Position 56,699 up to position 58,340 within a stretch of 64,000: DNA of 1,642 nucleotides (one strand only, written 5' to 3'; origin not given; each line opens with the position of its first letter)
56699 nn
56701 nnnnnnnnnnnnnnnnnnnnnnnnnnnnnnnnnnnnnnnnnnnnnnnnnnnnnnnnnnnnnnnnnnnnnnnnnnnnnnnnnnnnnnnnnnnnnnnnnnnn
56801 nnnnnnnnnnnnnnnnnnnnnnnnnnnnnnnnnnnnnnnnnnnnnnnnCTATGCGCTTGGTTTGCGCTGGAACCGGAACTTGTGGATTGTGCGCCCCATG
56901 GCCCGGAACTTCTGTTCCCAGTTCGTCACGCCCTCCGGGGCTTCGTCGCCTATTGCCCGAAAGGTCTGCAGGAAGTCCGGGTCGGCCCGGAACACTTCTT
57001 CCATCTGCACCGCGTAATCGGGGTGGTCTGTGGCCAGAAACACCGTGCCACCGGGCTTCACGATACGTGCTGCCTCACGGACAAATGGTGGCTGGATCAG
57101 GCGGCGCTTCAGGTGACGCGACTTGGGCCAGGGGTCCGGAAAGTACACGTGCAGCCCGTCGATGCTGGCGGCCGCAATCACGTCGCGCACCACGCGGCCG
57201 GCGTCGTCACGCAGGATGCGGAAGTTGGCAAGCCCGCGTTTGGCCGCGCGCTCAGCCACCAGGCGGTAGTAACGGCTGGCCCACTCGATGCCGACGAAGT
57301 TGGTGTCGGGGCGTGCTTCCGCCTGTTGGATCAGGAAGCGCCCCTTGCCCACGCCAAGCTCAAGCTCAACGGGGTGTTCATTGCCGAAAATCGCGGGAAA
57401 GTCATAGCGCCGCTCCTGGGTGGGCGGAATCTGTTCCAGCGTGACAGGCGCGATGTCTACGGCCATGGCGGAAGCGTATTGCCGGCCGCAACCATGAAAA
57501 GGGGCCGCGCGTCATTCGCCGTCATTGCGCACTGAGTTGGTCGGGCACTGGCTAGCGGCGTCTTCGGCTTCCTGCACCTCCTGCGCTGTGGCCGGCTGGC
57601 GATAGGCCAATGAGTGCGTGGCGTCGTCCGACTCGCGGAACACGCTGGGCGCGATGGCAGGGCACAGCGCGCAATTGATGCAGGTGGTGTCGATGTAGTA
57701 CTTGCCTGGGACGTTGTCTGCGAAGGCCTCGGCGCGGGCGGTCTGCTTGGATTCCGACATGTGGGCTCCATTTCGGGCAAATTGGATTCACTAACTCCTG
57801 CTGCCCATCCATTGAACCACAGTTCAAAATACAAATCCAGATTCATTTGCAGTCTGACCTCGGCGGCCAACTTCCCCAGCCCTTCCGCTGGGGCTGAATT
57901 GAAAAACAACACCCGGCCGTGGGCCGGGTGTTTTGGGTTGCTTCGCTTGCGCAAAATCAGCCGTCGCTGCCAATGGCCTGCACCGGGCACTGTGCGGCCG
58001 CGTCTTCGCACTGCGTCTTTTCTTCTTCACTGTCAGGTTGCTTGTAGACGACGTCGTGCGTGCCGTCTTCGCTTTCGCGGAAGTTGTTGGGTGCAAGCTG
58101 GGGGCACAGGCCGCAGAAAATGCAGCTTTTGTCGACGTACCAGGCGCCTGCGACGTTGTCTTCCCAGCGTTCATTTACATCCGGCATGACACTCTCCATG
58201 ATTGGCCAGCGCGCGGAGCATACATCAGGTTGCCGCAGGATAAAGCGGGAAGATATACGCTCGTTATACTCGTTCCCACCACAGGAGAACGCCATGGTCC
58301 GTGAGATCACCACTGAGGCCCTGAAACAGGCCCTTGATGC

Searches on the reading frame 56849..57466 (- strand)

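Call 34: search_protein_families(library=pfam, proteins=[window:56849-57466:-], max_evalue=0.001)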
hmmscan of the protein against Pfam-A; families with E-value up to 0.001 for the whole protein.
window:56849-57466:- (205 aa): 5 families
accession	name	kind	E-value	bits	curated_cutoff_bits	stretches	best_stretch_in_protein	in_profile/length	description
PF02390.23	Methyltransf_4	-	2.2e-43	148.1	24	1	31-196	2-172/173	Putative methyltransferase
PF24675.1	NpmA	-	2.5e-06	27.4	60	1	23-110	16-105/214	16S rRNA (adenine(1408)-N(1))-methyltransferase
PF13649.12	Methyltransf_25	-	8.3e-06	26.9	27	1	35-140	2-97/97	Methyltransferase domain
PF13847.12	Methyltransf_31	-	2.6e-05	24.4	27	1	34-145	7-110/145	Methyltransferase domain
PF08241.18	Methyltransf_11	-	0.00081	20.4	21.2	0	35-143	1-94/95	Methyltransferase domain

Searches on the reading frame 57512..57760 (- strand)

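Call 34: search_protein_families(library=pfam, proteins=[window:57512-57760:-], max_evalue=0.001)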
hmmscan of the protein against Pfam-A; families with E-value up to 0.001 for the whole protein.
window:57512-57760:- (82 aa): 2 families
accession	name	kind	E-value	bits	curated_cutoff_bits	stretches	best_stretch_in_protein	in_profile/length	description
PF13370.11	Fer4_13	-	1.6e-15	57.9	24.5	1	23-78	1-57/58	4Fe-4S single cluster domain of Ferredoxin I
PF13459.11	Fer4_15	-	1.9e-07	32.1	22.4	1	25-75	6-62/66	4Fe-4S single cluster domain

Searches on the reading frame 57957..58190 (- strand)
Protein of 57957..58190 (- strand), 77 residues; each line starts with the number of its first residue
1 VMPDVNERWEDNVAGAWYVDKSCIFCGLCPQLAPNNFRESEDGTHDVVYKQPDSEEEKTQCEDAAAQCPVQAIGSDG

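Call 34: search_protein_families(library=pfam, proteins=[window:57957-58190:-], max_evalue=0.001)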
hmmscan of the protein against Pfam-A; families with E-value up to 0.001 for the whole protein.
window:57957-58190:- (77 aa): 2 families
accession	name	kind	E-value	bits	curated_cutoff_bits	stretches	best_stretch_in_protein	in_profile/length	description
PF13370.11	Fer4_13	-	1.3e-17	64.7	24.5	1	19-74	1-57/58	4Fe-4S single cluster domain of Ferredoxin I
PF13459.11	Fer4_15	-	5.5e-11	43.4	22.4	1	22-73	7-64/66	4Fe-4S single cluster domain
